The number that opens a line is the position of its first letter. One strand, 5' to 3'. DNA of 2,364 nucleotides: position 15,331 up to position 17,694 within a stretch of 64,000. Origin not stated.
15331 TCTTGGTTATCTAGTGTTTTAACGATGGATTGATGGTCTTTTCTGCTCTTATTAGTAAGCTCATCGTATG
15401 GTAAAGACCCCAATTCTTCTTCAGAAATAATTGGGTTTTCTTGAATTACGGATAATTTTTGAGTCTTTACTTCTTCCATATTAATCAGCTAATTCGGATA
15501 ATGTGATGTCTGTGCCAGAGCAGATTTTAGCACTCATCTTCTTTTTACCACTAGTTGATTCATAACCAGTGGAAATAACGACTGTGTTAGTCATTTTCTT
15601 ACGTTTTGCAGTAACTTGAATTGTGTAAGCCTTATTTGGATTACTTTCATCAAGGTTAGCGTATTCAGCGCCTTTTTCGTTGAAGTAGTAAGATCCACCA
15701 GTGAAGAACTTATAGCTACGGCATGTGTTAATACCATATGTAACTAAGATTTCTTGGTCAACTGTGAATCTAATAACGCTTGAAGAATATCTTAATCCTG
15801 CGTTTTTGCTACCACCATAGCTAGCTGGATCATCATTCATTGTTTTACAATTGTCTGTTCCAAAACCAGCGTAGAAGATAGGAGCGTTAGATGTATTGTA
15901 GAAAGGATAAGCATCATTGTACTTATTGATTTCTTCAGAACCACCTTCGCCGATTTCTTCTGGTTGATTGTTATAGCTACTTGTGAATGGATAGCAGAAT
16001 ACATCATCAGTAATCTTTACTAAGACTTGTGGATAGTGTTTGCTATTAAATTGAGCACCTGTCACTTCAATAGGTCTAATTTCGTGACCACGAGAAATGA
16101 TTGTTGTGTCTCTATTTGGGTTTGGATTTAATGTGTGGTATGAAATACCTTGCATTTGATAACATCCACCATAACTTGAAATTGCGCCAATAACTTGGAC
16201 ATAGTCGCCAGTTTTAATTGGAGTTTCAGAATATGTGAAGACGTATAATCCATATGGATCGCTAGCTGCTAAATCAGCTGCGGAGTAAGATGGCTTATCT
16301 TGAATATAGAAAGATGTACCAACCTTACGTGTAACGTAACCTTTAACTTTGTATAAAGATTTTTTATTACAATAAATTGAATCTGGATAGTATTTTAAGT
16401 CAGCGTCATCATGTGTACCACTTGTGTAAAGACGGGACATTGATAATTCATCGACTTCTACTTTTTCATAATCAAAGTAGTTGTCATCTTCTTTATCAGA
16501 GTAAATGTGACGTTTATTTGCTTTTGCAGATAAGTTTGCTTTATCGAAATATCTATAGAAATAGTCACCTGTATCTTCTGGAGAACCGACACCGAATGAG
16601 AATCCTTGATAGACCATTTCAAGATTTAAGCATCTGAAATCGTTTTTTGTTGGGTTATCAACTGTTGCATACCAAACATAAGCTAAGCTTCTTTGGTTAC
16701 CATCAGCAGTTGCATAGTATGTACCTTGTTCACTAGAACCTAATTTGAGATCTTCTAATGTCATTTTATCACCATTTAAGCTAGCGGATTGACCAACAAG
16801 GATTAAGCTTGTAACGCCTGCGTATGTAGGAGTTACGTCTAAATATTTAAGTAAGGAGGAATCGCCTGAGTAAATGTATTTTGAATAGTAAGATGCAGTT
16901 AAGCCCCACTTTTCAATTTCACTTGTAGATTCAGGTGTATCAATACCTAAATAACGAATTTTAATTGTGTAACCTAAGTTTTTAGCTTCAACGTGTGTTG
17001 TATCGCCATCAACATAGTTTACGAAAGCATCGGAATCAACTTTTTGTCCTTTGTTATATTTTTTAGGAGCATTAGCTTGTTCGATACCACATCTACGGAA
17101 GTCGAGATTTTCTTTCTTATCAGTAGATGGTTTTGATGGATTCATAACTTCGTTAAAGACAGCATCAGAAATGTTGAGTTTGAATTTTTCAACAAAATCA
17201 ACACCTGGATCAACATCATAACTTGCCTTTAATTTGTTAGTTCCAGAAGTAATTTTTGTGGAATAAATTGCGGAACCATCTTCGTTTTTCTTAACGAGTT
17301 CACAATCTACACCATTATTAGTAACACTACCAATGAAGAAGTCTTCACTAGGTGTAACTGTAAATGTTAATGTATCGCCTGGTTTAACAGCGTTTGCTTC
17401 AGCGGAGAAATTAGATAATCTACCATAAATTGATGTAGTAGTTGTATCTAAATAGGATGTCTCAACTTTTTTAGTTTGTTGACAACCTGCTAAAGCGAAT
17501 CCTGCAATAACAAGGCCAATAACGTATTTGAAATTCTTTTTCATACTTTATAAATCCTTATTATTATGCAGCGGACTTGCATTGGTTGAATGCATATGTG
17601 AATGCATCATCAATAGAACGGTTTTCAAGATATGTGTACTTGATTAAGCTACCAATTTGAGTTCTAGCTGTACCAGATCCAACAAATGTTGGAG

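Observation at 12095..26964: Ten-gene surface operon combining nuclease, 5'-nucleotidase, OB/Ig lipoprotein, CUT1-type ABC importer and RDD-like proteins: candidate nucleic-acid capture, degradation and uptake system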

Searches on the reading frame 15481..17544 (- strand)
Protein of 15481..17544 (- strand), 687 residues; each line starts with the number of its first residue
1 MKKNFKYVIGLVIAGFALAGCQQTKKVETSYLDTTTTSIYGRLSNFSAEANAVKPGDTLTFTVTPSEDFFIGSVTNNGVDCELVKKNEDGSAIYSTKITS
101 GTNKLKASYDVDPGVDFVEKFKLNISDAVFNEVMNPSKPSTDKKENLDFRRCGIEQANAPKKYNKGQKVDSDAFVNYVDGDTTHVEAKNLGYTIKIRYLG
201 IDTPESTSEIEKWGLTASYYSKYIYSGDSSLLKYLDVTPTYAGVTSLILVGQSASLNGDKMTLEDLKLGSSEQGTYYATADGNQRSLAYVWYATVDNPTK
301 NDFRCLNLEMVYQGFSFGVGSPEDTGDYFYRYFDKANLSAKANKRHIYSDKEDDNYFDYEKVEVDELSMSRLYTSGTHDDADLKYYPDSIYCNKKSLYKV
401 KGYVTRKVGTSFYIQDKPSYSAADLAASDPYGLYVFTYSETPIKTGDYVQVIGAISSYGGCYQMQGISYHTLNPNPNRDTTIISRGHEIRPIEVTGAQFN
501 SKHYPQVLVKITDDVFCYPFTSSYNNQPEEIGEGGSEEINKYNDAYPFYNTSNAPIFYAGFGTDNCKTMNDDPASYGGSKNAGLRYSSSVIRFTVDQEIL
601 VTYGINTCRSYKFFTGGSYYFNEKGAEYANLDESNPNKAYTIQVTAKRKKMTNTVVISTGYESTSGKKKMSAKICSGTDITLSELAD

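Call 4: search_protein_families(library=pfam, proteins=[window:15481-17544:-], max_evalue=0.01)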
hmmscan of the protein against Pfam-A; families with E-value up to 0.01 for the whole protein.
window:15481-17544:- (687 aa): 1 family
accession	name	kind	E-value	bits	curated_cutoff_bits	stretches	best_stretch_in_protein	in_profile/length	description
PF00565.23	SNase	-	2.8e-05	25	21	0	195-349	1-106/107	Staphylococcal nuclease homologue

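Call 5: search_protein_families(library=ncbifam, proteins=[window:15481-17544:-], max_evalue=0.01)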
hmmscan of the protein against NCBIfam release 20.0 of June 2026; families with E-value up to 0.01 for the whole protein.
window:15481-17544:- (687 aa): 2 families
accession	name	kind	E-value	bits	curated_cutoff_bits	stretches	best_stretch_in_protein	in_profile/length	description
NF047694.1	TnucaseNucIStaph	equivalog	1.6e-05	24.4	250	1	165-234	39-111/175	thermonuclease NucI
NF047969.1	CaNuclEcnA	equivalog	7.6e-05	22.7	180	1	174-209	9-42/151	calcium-activated nuclease EcnA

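Call 11: find_encoding_contigs(protein=window:15481-17544:-, flank=10000, max_places=6)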
Protein window:15481-17544:- (687 aa): no gene with exactly this product is on record in the collection.

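Call 12: find_homologous_proteins(query=window:15481-17544:-, max_evalue=0.001)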
Query window:15481-17544:- (687 aa): 361 proteins with E <= 0.001 among 8000 candidates; the best 120 are listed.
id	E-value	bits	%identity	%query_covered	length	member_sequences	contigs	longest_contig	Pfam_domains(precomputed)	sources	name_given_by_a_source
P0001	0.0e+0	1543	99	100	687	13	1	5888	-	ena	-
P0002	0.0e+0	1329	85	100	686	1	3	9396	PF00565.24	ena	-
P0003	0.0e+0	1264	81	100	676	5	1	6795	PF00565.24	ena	-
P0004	0.0e+0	1195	77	100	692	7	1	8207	PF00565.24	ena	-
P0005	0.0e+0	1157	75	100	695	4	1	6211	PF00565.24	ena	-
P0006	0.0e+0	1147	75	100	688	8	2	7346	PF00565.24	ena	-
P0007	0.0e+0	1078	72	99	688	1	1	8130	PF00565.24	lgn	-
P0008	1.5e-267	908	61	99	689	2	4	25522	-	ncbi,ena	-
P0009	3.1e-267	907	61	99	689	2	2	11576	-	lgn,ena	-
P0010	8.0e-265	899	62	97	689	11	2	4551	PF00565.24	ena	-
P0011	1.2e-263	895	62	100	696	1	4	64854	PF00565.24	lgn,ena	-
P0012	1.5e-259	881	60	100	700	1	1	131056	PF00565.24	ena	-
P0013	1.2e-254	865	60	99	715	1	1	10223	PF00565.24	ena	-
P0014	8.7e-254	862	60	99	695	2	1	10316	-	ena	-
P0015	1.3e-252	858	59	99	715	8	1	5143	PF00565.24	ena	-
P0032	6.6e-245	833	58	100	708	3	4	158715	PF00565.24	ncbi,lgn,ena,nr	ncbi:MAG: hypothetical protein J6M95_03355 [Bacilli bacterium]|nr:hypothetical protein [Bacilli bact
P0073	2.7e-161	557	47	100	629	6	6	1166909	PF00565.24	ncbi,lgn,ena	-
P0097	3.8e-137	477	42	95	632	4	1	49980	PF00565.24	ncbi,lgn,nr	ncbi:MAG: thermonuclease family protein [Candidatus Enteromonas sp.]|nr:thermonuclease family protei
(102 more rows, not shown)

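Call 13: find_encoding_contigs(protein=P0032, flank=10000, max_places=2)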
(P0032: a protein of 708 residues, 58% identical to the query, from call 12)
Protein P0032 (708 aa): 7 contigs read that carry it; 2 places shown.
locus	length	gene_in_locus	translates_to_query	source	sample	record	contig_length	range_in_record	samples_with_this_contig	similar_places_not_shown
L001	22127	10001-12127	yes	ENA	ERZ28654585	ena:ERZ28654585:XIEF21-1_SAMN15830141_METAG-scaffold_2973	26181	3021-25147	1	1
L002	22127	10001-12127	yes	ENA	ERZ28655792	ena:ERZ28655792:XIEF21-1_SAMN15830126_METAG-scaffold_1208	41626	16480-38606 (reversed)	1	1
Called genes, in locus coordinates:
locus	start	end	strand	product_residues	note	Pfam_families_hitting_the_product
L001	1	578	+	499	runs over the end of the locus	PF04231:Endonuclease_1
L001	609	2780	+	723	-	PF00149:Metallophos, PF02872:5_nucleotid_C (weak)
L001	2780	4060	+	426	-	-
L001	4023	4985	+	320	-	PF06271:RDD (faint)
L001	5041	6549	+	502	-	PF00005:ABC_tran, PF13304:AAA_21 (faint), PF00005:ABC_tran, PF17912:OB_MalK (weak)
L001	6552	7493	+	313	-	PF00528:BPD_transp_1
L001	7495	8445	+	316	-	PF00528:BPD_transp_1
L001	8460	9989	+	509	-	PF13416:SBP_bac_8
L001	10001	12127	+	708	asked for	PF00565:SNase (faint)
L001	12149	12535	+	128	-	-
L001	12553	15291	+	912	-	PF02368:Big_2, PF22359:Big-like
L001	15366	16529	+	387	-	PF13350:Y_phosphatase3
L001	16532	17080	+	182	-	PF01965:DJ-1_PfpI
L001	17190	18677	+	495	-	PF08903:DUF1846, PF20921:DUF1846_C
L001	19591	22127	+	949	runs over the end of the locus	PF00690:Cation_ATPase_N, PF00122:E1-E2_ATPase, PF00702:Hydrolase, PF13246:Cation_ATPase, PF00689:Cation_ATPase_C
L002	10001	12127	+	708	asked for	PF00565:SNase (faint)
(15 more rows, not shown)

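Call 14: find_encoding_contigs(protein=P0073, flank=10000, max_places=2)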
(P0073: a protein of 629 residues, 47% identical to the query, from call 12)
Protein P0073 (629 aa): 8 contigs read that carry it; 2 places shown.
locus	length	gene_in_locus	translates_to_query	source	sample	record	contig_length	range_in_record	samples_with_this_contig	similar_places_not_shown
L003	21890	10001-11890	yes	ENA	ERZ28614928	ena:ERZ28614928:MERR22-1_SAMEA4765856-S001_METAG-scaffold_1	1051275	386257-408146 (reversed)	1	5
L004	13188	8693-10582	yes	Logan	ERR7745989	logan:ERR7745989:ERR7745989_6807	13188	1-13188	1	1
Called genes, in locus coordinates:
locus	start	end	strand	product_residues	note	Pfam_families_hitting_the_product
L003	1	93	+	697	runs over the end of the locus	PF00009:GTP_EFTU, PF22042:EF-G_D2, PF03144:GTP_EFTU_D2, PF14492:EFG_III, PF16658:RF3_C, PF03764:EFG_IV, PF00679:EFG_C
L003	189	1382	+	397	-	PF00009:GTP_EFTU, PF03144:GTP_EFTU_D2, PF03143:GTP_EFTU_D3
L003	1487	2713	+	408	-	PF06271:RDD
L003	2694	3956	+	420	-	-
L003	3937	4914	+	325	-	PF06271:RDD (faint)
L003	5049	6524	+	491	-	PF00005:ABC_tran, PF13304:AAA_21 (faint), PF00005:ABC_tran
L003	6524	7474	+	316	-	PF00528:BPD_transp_1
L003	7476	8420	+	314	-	PF00528:BPD_transp_1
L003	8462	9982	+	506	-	PF13416:SBP_bac_8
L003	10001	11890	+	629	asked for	PF00565:SNase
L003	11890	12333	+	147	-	-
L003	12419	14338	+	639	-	PF02368:Big_2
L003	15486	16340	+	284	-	PF13151:DUF3990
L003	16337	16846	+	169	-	-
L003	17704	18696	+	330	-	PF04041:Glyco_hydro_130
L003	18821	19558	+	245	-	PF00005:ABC_tran, PF13304:AAA_21 (faint)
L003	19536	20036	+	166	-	-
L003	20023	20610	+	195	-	-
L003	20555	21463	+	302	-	-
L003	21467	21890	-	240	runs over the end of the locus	PF09335:VTT_dom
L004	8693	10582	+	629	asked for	PF00565:SNase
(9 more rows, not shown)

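Call 15: find_encoding_contigs(protein=P0097, flank=10000, max_places=2)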
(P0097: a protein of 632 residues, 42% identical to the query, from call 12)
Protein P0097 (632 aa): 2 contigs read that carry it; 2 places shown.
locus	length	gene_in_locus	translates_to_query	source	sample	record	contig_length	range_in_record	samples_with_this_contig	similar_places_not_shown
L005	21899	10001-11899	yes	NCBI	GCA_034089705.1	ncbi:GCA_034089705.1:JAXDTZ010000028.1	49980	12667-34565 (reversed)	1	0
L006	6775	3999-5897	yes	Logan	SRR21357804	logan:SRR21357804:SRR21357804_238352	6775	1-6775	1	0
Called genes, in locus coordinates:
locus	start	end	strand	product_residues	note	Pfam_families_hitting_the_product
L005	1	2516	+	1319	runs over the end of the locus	PF00580:UvrD-helicase, PF13245:AAA_19, PF13361:UvrD_C, PF13538:UvrD_C_2 (faint)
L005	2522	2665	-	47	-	-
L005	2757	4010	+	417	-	-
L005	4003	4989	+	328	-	PF06271:RDD (faint)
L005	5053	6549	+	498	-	PF00005:ABC_tran, PF13304:AAA_21 (weak), PF00005:ABC_tran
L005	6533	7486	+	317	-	PF00528:BPD_transp_1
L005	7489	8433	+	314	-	PF00528:BPD_transp_1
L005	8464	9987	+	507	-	PF13416:SBP_bac_8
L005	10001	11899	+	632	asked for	PF00565:SNase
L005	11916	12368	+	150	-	-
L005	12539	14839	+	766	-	PF02368:Big_2, PF26182:Ig_NUP210_5th (faint), PF02368:Big_2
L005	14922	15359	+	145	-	-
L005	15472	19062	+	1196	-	PF01855:POR_N, PF17147:PFOR_II, PF01558:POR, PF14697:Fer4_21 (faint), PF00037:Fer4 (faint), PF12838:Fer4_7 (weak), PF13484:Fer4_16 (weak), PF02775:TPP_enzyme_C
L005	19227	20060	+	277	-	-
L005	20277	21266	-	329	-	PF00990:GGDEF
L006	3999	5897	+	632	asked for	PF00565:SNase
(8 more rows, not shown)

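Call 25: search_solved_structures(query=window:15481-17544:-, max_evalue=1, show_alignments=2)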
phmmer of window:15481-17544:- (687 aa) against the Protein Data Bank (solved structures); distinct sequences matched with E-value up to 1: 0.

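Call 27: search_solved_structures(query=A1, max_evalue=1, show_alignments=3)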
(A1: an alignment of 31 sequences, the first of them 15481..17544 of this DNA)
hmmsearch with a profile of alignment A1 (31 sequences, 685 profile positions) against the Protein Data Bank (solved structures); distinct sequences matched with E-value up to 1: 191 (the best 60 are shown).
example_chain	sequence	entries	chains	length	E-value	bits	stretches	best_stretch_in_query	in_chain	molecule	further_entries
2pw5_A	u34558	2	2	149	0.00014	23.6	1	168-253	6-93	Thermonuclease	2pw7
2f3v_A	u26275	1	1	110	0.00042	22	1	167-249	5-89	Thermonuclease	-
2eyh_A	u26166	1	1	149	0.0009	20.9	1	168-252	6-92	Staphylococcal nuclease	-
2rks_A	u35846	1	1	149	0.00095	20.9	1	168-253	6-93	Thermonuclease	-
1syb_A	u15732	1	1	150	0.00097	20.8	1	168-252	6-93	STAPHYLOCOCCAL NUCLEASE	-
4k5x_A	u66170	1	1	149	0.001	20.8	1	168-252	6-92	Thermonuclease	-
3d6c_A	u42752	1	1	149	0.0011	20.7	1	168-253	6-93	Thermonuclease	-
2f0w_A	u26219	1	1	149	0.0011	20.6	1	168-252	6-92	Staphylococcal nuclease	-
2sob_A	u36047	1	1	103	0.0012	20.5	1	167-242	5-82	STAPHYLOCOCCAL NUCLEASE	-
2f0s_A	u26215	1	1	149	0.0014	20.3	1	168-249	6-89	Staphylococcal nuclease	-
2f0h_A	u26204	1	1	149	0.0014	20.3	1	168-252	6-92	Staphylococcal nuclease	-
2f0t_A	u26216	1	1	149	0.0015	20.2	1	168-252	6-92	Staphylococcal nuclease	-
2f0f_A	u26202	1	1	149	0.0017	20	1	168-252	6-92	Staphylococcal nuclease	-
2f0n_A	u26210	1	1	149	0.0018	20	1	168-252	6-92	Staphylococcal nuclease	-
2f3w_A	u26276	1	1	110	0.0019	19.9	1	167-248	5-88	Thermonuclease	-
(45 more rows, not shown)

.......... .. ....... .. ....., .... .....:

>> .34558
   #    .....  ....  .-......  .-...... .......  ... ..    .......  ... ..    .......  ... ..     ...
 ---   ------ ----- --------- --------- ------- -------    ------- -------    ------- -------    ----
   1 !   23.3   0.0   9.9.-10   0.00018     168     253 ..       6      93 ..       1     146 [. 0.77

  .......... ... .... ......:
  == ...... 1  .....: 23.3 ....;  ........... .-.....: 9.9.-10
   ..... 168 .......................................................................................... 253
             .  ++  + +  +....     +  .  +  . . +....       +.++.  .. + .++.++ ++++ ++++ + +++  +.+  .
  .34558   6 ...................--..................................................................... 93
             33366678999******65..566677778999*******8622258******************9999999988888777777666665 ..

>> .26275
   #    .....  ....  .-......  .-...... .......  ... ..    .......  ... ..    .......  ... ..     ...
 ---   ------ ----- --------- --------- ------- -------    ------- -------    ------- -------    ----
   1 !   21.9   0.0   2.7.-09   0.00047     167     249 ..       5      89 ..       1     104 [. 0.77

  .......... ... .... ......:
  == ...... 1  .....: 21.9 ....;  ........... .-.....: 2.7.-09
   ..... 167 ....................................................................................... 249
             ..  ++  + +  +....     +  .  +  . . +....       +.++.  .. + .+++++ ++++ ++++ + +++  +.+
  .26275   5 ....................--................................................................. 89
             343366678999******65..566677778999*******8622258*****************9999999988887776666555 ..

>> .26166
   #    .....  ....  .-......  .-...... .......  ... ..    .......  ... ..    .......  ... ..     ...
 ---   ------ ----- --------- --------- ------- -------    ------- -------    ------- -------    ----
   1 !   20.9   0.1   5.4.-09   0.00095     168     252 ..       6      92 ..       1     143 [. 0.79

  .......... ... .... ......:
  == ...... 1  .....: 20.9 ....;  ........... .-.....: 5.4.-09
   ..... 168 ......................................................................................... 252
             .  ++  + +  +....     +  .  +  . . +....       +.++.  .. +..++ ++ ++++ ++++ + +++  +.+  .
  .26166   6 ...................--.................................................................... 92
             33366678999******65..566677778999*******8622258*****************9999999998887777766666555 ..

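Call 29: find_related_loci(query=A1, collection=genome_contigs, flank=10000)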
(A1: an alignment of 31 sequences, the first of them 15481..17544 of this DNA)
Query A1 (687 aa) in genome_contigs; peptide patterns used: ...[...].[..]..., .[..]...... (x = any residue, [..] = any of these).
551 stretches matched a pattern; 234 encode a relative of the query (tblastn E <= 1e-3); the best 80 are kept; 79 distinct loci.
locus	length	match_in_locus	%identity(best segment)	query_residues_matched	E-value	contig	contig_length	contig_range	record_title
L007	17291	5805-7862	61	1-683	0e+0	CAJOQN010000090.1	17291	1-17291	uncultured Bacilli bacterium isolate Rumen_Coassembly_mag_928 genome assembly, contig: k87_33263463, whole genome shotgu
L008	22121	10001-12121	58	1-685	0e+0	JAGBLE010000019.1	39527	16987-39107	MAG: Bacilli bacterium isolate RGIG9216 Water_deer_Rumen-1__c230005, whole genome shotgun sequence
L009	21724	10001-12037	57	28-685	0e+0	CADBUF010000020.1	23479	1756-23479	MAG: uncultured Erysipelotrichaceae bacterium isolate RUG14307 genome assembly, contig: RUG14307_asm_20, whole genome sh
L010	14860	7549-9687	58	1-685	0e+0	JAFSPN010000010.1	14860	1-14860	MAG: Bacilli bacterium isolate RGIG3356 Goat_Reticulum-6__c101944, whole genome shotgun sequence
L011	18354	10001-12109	50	1-686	0e+0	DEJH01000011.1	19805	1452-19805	MAG TPA_asm: Bacillales bacterium UBA2753 UBA2753_contig_53781, whole genome shotgun sequence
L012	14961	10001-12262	46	6-685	0e+0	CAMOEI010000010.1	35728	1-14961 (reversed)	MAG: uncultured Bacillales bacterium isolate SRR873606_bin.85_metaWRAP_v1.3_MAG genome assembly, contig: NODE_1607_lengt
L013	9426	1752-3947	49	1-678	0e+0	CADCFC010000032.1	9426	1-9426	MAG: uncultured Erysipelotrichaceae bacterium isolate RUG14596 genome assembly, contig: RUG14596_asm_32, whole genome sh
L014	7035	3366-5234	47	8-686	3e-175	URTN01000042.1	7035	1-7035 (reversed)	uncultured Mollicutes bacterium isolate UMGS1337 genome assembly, contig: NODE_4414_length_7035_cov_6.981805, whole geno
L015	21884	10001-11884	47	1-686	7e-174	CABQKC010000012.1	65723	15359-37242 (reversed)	MAG TPA_asm: uncultured Bacillales bacterium isolate MGYG-HGUT-00664 genome assembly, contig: GUT_GENOME021839_12, whole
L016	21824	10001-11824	46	12-683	4e-173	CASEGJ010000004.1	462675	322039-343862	uncultured Bacillales bacterium isolate SI.O46.metabat-bins.30 genome assembly, contig: SI.O46.metabat-bins.30.fa_k141_1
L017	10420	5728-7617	46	1-686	2e-172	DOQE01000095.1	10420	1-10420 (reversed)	MAG TPA_asm: Bacillota bacterium isolate UBA11541 contig_2418, whole genome shotgun sequence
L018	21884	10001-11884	46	1-686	8e-172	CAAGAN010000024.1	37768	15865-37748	MAG TPA_asm: Bacilli bacterium, isolate HGM10937, WGS project CAAGAN010000000 data, contig: SRS476019_56_k119_66811, who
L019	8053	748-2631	46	1-686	5e-171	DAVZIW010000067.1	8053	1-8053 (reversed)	MAG TPA_asm: Candidatus Enteromonas sp. isolate gSpreadC_ID_56 NODE_1374_length_8053_cov_5.984246, whole genome shotgun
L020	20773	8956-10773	47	13-682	2e-168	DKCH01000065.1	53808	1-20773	MAG TPA_asm: Bacillales bacterium UBA6879 UBA6879_contig_66, whole genome shotgun sequence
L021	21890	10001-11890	47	1-686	2e-174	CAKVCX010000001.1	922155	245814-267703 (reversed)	MAG: uncultured Bacilli bacterium isolate REFINED_METABAT215_TOP10_CONTIGS_1500_ASSEMBLY_K77_MERGED__Hadza_MoBio_hadza-A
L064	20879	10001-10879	31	176-514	2e-26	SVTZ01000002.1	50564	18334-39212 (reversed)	MAG: Oscillospiraceae bacterium isolate SIG708 NODE_15655_length_50564_cov_1.672304, whole genome shotgun sequence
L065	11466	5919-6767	28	164-501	2e-26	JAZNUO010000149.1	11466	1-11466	MAG: Eubacteriales bacterium isolate T1900044797_TS20190263.MAGScoT_cleanbin_000014 SGB_2686_k141_868041, whole genome s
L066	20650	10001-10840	27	177-510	3e-26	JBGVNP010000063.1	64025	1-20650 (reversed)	MAG: Eubacteriales bacterium isolate fecal_MAG_231 fecal_MAG_231_contig_0063, whole genome shotgun sequence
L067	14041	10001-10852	28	164-502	2e-25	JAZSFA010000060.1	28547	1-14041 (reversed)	MAG: Eubacteriales bacterium isolate T1900044586_TS20190052.MAGScoT_cleanbin_000011 SGB_598_k141_886842, whole genome sh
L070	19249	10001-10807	26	164-487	6e-23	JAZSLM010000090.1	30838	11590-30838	MAG: Eubacteriales bacterium isolate T1900044557_TS20190023.MAGScoT_cleanbin_000114 SGB_322_k141_538170, whole genome sh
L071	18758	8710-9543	27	164-496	5e-23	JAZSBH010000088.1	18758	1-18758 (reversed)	MAG: Eubacteriales bacterium isolate T1900044928_TS20190394.MAGScoT_cleanbin_000046 SGB_3400_k141_2249964, whole genome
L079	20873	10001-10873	26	164-512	1e-21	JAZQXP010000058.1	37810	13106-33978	MAG: Eubacteriales bacterium isolate T1900045161_TC20190155.MAGScoT_cleanbin_000078 SGB_5076_k141_1104816, whole genome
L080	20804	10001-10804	27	177-499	3e-21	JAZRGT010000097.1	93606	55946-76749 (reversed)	MAG: Eubacteriales bacterium isolate T1900045487_YK20190181.MAGScoT_cleanbin_000034 SGB_7356_k141_2768330, whole genome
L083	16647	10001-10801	27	164-487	6e-21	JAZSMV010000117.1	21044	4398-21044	MAG: Eubacteriales bacterium isolate T1900044552_TS20190018.MAGScoT_cleanbin_000068 SGB_257_k141_24385, whole genome sho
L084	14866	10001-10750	30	178-474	5e-21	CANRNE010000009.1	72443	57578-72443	MAG: uncultured Clostridia bacterium isolate Lapin-021__bin91 genome assembly, contig: Lapin-021__NODE_445_length_72443_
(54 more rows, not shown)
